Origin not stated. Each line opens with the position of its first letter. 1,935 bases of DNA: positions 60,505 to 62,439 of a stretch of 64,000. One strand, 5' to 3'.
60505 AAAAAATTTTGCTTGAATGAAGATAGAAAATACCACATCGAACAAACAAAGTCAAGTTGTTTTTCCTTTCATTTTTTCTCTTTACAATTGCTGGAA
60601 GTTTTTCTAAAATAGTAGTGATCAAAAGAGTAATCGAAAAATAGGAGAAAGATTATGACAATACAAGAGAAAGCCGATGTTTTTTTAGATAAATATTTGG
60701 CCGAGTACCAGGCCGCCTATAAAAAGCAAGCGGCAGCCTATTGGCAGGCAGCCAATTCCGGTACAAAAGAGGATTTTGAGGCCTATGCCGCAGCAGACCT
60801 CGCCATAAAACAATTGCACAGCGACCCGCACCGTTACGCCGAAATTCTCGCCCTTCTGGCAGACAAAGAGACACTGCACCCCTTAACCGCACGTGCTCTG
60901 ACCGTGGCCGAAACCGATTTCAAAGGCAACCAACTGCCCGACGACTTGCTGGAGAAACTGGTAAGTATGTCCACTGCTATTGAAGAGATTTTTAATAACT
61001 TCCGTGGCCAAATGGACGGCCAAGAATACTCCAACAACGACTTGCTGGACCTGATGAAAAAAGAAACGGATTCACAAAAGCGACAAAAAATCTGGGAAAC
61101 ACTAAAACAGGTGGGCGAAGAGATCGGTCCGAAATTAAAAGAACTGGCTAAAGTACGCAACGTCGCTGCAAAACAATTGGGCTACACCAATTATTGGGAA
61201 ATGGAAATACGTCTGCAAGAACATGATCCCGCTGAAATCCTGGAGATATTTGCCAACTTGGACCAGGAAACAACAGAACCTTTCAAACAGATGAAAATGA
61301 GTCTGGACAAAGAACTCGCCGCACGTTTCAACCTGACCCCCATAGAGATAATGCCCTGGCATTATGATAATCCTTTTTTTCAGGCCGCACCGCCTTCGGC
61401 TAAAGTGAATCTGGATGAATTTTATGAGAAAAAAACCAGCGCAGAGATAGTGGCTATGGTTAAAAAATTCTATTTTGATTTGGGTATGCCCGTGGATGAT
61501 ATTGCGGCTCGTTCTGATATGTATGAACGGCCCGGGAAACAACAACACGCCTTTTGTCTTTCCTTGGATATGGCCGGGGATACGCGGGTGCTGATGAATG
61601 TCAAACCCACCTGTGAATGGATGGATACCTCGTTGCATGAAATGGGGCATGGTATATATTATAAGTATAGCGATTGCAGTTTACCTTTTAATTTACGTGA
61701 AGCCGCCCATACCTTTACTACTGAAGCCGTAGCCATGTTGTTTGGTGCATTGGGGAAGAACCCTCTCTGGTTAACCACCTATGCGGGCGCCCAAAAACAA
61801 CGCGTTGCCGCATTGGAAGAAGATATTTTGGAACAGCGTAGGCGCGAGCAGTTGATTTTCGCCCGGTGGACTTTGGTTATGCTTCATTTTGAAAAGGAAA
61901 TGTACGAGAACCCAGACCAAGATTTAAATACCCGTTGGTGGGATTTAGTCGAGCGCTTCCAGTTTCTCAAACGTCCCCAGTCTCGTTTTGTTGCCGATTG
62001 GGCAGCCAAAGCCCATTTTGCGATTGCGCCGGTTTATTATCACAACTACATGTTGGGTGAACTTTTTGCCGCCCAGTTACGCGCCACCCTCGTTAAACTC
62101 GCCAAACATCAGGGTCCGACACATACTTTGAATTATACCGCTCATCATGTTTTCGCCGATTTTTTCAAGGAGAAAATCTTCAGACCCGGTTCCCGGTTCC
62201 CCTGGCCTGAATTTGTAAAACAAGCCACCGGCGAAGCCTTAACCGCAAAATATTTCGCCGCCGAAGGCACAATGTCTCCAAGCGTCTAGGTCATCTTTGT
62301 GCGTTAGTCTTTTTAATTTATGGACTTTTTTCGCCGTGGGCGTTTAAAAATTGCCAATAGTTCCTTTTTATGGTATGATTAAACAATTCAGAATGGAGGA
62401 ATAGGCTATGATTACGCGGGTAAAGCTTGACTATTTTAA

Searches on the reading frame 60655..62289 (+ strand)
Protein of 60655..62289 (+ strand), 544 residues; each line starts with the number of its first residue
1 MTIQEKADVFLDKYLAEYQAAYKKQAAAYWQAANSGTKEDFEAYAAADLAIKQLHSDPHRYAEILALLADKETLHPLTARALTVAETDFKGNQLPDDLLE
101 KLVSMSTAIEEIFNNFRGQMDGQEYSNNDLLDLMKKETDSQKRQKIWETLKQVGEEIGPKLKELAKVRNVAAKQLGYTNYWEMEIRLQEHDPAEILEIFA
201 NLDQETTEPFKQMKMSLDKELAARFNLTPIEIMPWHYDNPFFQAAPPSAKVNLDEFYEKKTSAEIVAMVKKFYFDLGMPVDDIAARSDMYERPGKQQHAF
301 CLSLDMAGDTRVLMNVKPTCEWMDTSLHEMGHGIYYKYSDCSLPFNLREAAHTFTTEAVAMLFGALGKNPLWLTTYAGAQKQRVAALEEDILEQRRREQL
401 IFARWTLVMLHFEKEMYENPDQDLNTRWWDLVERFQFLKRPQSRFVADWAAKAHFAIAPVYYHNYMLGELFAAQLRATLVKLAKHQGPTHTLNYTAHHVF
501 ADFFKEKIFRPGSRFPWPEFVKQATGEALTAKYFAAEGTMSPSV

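Call 80: find_encoding_contigs(protein=window:60655-62289:+, flank=10000, max_places=2)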
Protein window:60655-62289:+ (544 aa): 7 contigs read that carry it; 2 places shown.
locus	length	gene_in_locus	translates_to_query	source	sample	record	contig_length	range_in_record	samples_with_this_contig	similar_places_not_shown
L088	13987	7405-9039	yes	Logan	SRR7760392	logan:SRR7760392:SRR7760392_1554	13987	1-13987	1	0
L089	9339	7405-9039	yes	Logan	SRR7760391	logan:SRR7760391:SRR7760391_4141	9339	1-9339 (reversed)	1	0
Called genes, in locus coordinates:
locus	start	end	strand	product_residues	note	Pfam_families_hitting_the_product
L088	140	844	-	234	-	PF01464:SLT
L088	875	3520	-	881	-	PF01411:tRNA-synt_2c, PF07973:tRNA_SAD, PF02272:DHHA1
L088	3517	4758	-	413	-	PF00437:T2SSE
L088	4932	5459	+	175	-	-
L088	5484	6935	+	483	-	PF01743:PolyA_pol, PF01966:HD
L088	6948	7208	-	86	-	PF00111:Fer2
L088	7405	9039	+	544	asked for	PF01401:Peptidase_M2, PF02074:Peptidase_M32 (faint)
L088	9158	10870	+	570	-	PF02463:SMC_N (faint), PF13175:AAA_15 (weak), PF13304:AAA_21, PF13175:AAA_15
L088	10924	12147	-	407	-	PF03916:NrfD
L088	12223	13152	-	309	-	PF13534:Fer4_17 (faint), PF12797:Fer4_2 (faint), PF12838:Fer4_7 (weak), PF13247:Fer4_11, PF00037:Fer4 (weak), PF13237:Fer4_10 (weak), PF12838:Fer4_7 (weak), PF13247:Fer4_11, +3 more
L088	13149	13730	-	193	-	PF09699:Paired_CXXCH_1 (faint)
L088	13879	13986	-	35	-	?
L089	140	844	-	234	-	PF01464:SLT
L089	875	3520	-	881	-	PF01411:tRNA-synt_2c, PF07973:tRNA_SAD, PF02272:DHHA1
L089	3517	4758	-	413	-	PF00437:T2SSE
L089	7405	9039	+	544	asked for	PF01401:Peptidase_M2, PF02074:Peptidase_M32 (faint)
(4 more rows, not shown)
